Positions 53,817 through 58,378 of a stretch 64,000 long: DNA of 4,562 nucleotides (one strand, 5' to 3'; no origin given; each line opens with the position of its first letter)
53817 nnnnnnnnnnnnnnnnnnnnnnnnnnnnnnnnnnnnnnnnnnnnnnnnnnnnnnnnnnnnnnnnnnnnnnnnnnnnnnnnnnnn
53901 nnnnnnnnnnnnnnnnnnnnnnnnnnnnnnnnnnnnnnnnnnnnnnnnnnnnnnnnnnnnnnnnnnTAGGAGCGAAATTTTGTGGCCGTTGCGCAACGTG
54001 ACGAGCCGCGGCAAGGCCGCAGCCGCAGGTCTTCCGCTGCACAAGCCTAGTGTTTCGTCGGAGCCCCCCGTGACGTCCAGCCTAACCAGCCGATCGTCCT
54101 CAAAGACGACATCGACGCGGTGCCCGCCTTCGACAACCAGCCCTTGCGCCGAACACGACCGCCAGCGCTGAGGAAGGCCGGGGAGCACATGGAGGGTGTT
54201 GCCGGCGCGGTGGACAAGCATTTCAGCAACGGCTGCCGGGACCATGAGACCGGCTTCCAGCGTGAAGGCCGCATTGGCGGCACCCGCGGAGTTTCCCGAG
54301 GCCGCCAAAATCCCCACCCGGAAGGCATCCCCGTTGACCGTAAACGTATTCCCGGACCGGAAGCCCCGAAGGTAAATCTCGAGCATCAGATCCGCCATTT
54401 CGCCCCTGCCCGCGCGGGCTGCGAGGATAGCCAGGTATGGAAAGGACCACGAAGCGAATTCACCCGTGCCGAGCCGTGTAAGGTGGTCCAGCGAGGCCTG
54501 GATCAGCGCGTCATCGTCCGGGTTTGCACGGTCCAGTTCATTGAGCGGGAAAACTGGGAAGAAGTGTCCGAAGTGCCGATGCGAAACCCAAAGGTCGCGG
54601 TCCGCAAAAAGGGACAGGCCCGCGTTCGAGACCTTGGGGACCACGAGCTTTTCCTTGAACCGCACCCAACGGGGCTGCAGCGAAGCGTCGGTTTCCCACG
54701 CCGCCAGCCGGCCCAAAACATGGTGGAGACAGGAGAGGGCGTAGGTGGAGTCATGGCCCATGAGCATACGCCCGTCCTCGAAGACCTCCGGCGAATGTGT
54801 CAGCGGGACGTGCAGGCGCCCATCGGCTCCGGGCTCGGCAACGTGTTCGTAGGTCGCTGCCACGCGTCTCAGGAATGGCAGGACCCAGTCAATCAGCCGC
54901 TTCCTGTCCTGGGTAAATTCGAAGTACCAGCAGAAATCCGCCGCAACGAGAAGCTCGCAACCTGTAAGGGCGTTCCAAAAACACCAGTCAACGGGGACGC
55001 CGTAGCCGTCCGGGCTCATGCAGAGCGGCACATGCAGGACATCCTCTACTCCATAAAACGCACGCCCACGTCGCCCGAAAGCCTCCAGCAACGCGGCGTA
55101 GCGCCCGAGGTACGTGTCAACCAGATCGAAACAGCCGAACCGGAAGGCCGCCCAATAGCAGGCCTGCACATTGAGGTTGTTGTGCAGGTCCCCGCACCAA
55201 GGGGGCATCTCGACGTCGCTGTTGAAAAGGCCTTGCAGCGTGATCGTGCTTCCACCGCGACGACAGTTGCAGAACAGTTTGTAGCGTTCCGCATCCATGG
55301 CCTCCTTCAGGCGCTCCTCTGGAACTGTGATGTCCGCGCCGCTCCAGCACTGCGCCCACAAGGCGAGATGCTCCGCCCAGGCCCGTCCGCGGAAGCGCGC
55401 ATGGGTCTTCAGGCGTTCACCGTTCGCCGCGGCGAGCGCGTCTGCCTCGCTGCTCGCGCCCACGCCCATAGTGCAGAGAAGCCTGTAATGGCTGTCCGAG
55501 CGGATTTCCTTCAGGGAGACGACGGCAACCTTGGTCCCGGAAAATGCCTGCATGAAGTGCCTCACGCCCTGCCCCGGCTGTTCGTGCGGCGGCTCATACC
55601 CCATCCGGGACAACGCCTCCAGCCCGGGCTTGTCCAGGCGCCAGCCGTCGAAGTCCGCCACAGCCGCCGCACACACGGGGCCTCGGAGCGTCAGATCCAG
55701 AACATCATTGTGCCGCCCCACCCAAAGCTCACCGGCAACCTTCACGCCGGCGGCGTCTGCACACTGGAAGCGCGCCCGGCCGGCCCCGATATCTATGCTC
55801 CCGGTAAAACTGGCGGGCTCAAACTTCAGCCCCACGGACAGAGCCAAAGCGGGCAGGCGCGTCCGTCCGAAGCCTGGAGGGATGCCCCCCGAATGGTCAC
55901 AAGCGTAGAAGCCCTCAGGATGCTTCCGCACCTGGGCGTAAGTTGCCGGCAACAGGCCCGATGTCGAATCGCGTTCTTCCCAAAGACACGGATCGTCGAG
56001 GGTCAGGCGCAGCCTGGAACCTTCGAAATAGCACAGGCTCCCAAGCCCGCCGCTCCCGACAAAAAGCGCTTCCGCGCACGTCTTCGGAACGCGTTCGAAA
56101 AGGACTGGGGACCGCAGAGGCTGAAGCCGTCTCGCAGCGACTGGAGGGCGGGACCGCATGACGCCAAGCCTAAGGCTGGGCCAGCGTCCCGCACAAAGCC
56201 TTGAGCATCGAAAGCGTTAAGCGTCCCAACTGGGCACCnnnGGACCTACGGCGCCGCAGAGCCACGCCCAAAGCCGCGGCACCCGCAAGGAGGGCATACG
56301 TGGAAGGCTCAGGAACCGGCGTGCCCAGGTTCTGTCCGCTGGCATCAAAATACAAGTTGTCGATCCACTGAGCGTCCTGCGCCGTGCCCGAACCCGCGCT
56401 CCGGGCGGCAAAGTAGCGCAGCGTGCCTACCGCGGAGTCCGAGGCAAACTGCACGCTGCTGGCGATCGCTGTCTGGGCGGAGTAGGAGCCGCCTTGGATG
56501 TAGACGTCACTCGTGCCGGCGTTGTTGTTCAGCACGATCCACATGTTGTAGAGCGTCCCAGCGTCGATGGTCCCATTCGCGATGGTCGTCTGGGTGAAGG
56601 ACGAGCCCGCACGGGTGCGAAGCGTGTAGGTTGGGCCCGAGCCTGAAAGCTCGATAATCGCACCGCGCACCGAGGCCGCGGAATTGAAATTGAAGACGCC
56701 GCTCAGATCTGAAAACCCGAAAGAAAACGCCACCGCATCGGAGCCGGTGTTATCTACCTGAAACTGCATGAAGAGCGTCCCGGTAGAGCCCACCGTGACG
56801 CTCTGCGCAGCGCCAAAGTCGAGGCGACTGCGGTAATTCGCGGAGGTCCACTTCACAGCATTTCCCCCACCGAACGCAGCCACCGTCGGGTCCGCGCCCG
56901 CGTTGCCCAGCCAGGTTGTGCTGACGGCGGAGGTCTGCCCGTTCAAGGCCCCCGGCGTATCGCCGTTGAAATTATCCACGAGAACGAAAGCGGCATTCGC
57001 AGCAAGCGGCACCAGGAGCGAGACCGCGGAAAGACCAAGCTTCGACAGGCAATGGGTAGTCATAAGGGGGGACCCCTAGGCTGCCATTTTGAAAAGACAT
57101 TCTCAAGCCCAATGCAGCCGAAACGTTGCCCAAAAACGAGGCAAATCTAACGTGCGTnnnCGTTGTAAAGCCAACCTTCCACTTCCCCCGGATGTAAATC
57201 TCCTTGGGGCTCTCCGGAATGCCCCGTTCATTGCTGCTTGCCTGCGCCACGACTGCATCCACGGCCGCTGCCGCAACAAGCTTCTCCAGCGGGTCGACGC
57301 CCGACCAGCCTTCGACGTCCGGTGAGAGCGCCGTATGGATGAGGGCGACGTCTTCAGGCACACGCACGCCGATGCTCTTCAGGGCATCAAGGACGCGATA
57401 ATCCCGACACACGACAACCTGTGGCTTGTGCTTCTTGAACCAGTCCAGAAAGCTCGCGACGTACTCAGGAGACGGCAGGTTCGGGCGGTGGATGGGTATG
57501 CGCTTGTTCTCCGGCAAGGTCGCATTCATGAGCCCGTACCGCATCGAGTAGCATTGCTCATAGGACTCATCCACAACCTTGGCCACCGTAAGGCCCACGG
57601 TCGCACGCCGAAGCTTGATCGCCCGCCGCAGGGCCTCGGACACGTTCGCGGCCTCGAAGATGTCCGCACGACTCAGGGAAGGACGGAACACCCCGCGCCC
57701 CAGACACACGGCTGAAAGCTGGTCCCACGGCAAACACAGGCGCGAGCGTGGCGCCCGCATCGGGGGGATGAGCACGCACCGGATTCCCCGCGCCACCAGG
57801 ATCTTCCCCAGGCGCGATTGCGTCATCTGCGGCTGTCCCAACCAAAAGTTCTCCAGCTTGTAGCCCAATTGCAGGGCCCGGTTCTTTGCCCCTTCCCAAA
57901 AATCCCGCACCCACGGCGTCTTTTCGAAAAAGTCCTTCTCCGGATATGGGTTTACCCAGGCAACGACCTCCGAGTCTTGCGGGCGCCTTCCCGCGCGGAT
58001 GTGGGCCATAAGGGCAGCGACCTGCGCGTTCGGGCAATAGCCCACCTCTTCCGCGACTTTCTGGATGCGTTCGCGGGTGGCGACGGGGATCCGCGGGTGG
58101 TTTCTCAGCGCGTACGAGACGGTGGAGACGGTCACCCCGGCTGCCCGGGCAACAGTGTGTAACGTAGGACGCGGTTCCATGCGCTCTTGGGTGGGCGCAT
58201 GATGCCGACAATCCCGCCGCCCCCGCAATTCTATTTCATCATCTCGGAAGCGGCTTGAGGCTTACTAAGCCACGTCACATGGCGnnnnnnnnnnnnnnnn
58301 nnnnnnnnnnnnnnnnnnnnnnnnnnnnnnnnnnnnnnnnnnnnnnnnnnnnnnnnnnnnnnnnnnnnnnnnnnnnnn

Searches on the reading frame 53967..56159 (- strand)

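Call 7: search_protein_families(library=pfam, proteins=[window:53967-56159:-], max_evalue=0.001)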
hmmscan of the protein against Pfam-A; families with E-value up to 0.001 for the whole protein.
window:53967-56159:- (731 aa): 3 families
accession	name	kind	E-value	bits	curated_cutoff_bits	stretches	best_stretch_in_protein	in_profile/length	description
PF22124.2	Glyco_hydro_95_cat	-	3.4e-28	99.2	27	1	291-648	59-408/408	Glycosyl hydrolase family 95 catalytic domain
PF21307.2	Glyco_hydro_95_C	-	1.5e-06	29.1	27.6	1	654-704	5-55/94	Glycoside hydrolase family 95, C-terminal domain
PF19728.4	DUF6220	-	0.00087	20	29.8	0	513-539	5-31/66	Family of unknown function (DUF6220)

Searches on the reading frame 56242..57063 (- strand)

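Call 7: search_protein_families(library=pfam, proteins=[window:56242-57063:-], max_evalue=0.001)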
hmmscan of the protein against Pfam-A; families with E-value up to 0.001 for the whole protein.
window:56242-57063:- (274 aa): 1 family
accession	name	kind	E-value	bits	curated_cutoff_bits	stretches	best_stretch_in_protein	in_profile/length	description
PF07589.16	PEP-CTERM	-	2.1e-06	28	20.7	1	249-272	1-24/24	PEP-CTERM motif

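Call 29: search_protein_families(library=ncbifam, proteins=[window:56242-57063:-], max_evalue=1)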
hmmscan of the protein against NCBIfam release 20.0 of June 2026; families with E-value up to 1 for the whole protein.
window:56242-57063:- (274 aa): 12 families
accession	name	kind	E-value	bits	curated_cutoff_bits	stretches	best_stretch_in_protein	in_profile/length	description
TIGR02595.1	PEP_CTERM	domain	4.1e-06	27.3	16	1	250-273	1-23/24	PEP-CTERM sorting domain-containing protein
NF041927.1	Xrt_dep_XDP1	equivalog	0.00025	21.1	125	1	99-273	86-241/242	exosortase-dependent surface protein XDP1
NF035944.1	PEPxxWA-CTERM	domain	0.00093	19.1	35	1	250-272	1-24/24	PEPxxWA-CTERM sorting domain-containing protein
NF038120.1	PEP_CTERM_QFxxD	subfamily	0.0018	18.2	80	1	229-273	179-215/215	NF038120 family PEP-CTERM protein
NF033947.0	PEP-cistern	hypoth_equivalog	0.0031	17.3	60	1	95-272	43-195/195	cistern family PEP-CTERM protein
TIGR03901.2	MYXO-CTERM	domain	0.0034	17.7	20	1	257-273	19-33/34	MYXO-CTERM sorting domain-containing protein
NF038119.1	PEP_CTERM_MHFG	equivalog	0.0038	17.6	100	1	240-273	226-260/260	MHFG family PEP-CTERM protein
NF033554.9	floc_PepA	equivalog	0.0051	16.6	80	1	11-274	6-260/261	flocculation-associated PEP-CTERM protein PepA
NF038125.1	PEP_CTERM_THxN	subfamily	0.012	15.2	85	1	65-273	47-245/246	THxN family PEP-CTERM protein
NF038118.1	PEP_CTERM_CCXG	equivalog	0.016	14.9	90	1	242-272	167-198/199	CCXG family PEP-CTERM protein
NF038126.1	PEP_CTERM_FxDxF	subfamily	0.067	13.4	50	0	242-272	134-165/165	FxDxF family PEP-CTERM protein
NF038129.1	PEP_NF038129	equivalog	0.076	12.8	65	1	135-272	53-194/194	NF038129 family PEP-CTERM protein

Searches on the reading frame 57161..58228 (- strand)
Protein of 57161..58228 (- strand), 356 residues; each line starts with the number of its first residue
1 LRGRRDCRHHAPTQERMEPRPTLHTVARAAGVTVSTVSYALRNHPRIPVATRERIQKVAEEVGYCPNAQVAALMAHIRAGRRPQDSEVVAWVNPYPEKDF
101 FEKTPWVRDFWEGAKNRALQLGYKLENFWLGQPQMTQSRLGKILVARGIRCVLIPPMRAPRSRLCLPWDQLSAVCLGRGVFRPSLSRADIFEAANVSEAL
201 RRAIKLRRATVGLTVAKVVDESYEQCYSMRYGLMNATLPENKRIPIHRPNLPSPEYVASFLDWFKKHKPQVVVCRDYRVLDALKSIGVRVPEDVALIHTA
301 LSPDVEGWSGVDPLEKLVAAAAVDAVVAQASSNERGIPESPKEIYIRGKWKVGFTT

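Call 7: search_protein_families(library=pfam, proteins=[window:57161-58228:-], max_evalue=0.001)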
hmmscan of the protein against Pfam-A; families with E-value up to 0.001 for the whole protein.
window:57161-58228:- (356 aa): 1 family
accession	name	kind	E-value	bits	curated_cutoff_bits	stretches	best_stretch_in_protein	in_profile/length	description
PF00356.27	LacI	-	2.9e-16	59.4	27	1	22-67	1-46/46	Bacterial regulatory proteins, lacI family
